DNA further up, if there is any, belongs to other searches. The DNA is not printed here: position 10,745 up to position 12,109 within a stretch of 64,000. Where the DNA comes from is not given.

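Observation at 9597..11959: Unrecognisable translationally coupled two-gene cassette with a PD-(D/E)xK-like motif, wedged between the cob operon and an AIM24 gene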

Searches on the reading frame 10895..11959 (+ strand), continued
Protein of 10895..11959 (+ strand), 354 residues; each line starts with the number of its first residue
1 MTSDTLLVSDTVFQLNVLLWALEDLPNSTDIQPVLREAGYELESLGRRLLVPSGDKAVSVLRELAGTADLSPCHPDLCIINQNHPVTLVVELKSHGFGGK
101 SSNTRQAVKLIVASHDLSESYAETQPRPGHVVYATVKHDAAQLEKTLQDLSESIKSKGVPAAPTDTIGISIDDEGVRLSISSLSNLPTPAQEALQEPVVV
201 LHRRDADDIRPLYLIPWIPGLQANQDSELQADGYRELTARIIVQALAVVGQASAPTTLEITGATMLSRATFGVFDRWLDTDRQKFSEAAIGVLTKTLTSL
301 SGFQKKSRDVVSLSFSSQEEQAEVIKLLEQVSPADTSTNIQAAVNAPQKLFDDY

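Call 48: search_protein_families(library=pfam, alignment_id=A4, max_evalue=1)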
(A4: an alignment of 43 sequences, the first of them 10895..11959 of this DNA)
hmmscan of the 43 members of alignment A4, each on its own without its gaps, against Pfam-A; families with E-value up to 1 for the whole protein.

A. member 1, window:10895-11959:+ (354 aa): 0 families

B. families by the number of members that match (of 43 scanned): 20 families
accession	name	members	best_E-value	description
PF01870.24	Hjc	4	0.0022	Archaeal holliday junction resolvase (hjc)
PF13588.12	HSDR_N_2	3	0.0048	Type I restriction enzyme R protein N terminus (HSDR_N)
PF03698.18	UPF0180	2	0.0026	Uncharacterised protein family (UPF0180)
PF17035.10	BET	1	0.0098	Bromodomain extra-terminal - transcription regulation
PF08774.17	VRR_NUC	1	0.022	VRR-NUC domain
PF06442.17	DHFR_2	1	0.027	R67 dihydrofolate reductase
PF01636.29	APH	1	0.042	Phosphotransferase enzyme family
PF12672.12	DUF3793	1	0.056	Protein of unknown function (DUF3793)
PF01818.22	Translat_reg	1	0.098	Bacteriophage translational regulator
PF13559.11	DUF4129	1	0.1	Domain of unknown function (DUF4129)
PF09716.15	ETRAMP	1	0.14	Malarial early transcribed membrane protein (ETRAMP)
PF20916.2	BscB_a-b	1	0.19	Cellulose Synthase Subunit B, alpha-beta domain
PF04052.18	TolB_N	1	0.19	TolB amino-terminal domain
PF24401.1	iHD-CE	1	0.19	iHD-CE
PF20001.5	DUF6428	1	0.2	Family of unknown function (DUF6428)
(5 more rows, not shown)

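Call 49: list_cluster_members(proteins=[P0237, P0279, P0308, P0333, P0354, P0361, P0226, P0264])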
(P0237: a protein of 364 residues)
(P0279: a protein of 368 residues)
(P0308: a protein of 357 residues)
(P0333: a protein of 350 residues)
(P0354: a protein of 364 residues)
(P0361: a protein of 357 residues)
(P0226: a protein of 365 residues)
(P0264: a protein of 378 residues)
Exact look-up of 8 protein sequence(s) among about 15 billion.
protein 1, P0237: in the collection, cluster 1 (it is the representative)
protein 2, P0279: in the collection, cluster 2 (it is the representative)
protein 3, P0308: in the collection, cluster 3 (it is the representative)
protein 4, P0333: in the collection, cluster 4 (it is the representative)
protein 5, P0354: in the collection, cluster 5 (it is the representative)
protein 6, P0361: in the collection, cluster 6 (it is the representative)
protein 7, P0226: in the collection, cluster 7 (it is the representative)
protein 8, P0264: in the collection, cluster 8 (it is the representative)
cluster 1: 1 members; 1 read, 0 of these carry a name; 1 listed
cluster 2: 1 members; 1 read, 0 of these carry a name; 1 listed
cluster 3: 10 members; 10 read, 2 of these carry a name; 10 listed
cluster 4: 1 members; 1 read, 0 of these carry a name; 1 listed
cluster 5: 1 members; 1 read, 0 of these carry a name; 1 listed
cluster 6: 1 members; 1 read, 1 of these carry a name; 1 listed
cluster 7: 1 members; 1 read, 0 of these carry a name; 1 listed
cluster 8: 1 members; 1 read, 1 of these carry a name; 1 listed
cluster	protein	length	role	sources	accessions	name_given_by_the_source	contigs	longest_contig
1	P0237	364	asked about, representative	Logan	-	-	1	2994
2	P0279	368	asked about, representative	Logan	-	-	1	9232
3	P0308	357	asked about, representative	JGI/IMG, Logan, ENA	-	-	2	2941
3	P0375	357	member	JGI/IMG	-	hypothetical protein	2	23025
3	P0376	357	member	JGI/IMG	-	hypothetical protein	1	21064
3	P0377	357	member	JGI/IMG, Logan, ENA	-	-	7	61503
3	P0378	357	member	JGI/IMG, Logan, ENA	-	-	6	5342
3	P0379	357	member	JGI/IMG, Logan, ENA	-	-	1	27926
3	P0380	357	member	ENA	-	-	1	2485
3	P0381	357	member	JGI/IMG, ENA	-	-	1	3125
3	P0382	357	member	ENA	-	-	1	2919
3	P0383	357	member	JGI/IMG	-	-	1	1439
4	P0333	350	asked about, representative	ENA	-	-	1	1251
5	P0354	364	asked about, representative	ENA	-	-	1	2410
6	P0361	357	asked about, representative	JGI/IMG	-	hypothetical protein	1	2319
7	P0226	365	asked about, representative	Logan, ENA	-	-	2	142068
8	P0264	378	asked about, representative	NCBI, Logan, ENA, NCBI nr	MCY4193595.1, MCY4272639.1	MAG: hypothetical protein OXF04_04765 [bacterium] | hypothetical protein [bacterium]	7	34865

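Call 50: find_encoding_contigs(protein=P0226, flank=8000, max_places=1)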
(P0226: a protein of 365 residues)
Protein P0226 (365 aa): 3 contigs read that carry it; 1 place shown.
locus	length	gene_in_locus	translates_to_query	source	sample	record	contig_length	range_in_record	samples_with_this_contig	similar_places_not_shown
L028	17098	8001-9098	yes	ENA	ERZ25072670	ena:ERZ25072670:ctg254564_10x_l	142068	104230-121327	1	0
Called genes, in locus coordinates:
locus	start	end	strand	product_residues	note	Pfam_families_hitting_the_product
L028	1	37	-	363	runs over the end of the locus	PF01757:Acyl_transf_3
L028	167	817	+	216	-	-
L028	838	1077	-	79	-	PF00881:Nitroreductase (weak)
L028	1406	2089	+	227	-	PF07929:PRiA4_ORF3 (weak)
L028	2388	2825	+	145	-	-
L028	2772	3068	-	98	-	-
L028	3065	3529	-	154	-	PF01381:HTH_3, PF13443:HTH_26 (weak), PF13560:HTH_31 (weak)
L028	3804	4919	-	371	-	PF04107:GCS2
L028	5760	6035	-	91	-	-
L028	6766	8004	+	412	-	PF25924:MJECL33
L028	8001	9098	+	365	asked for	-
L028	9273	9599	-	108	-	PF13683:rve_3, PF13333:rve_2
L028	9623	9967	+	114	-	PF13936:HTH_38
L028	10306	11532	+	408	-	PF00155:Aminotran_1_2, PF01041:DegT_DnrJ_EryC1 (faint)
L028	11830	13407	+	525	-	PF12797:Fer4_2 (faint), PF13187:Fer4_9 (weak), PF13247:Fer4_11, PF12838:Fer4_7 (weak), PF00037:Fer4, PF12837:Fer4_6 (weak), PF13237:Fer4_10 (weak), PF03916:NrfD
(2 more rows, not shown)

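Call 51: find_encoding_contigs(protein=P0377, flank=8000, max_places=1)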
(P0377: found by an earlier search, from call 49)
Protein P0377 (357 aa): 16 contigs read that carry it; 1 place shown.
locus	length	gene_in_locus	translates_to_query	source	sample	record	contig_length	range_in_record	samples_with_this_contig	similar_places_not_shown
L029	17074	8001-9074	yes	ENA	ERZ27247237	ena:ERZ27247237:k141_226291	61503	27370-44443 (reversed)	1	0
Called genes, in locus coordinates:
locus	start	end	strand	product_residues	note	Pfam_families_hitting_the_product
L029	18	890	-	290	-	PF00106:adh_short, PF08659:KR, PF13561:adh_short_C2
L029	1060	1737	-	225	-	PF25087:GMPPB_C (weak), PF00132:Hexapep, PF14602:Hexapep_2 (weak)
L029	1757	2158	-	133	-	PF26941:DUF8292 (weak)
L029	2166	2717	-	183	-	PF22769:DCD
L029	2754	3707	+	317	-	PF02108:FliH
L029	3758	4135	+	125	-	PF00719:Pyrophosphatase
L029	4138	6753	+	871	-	PF04851:ResIII (weak)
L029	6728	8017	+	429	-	PF25924:MJECL33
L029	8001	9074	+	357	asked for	-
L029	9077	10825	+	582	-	PF01555:N6_N4_Mtase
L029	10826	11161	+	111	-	PF00719:Pyrophosphatase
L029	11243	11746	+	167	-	PF00578:AhpC-TSA, PF08534:Redoxin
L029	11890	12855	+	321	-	PF04536:TPM_phosphatase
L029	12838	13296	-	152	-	PF01592:NifU_N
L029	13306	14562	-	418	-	PF00155:Aminotran_1_2, PF00266:Aminotran_5, PF01053:Cys_Met_Meta_PP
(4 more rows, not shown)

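Call 67: search_dna_similar(query=window:10895-11959:+, collection=plasmids, mode=protein, max_evalue=0.001, max_rows=30)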
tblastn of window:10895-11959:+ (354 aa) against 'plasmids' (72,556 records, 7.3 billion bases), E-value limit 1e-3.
No match.
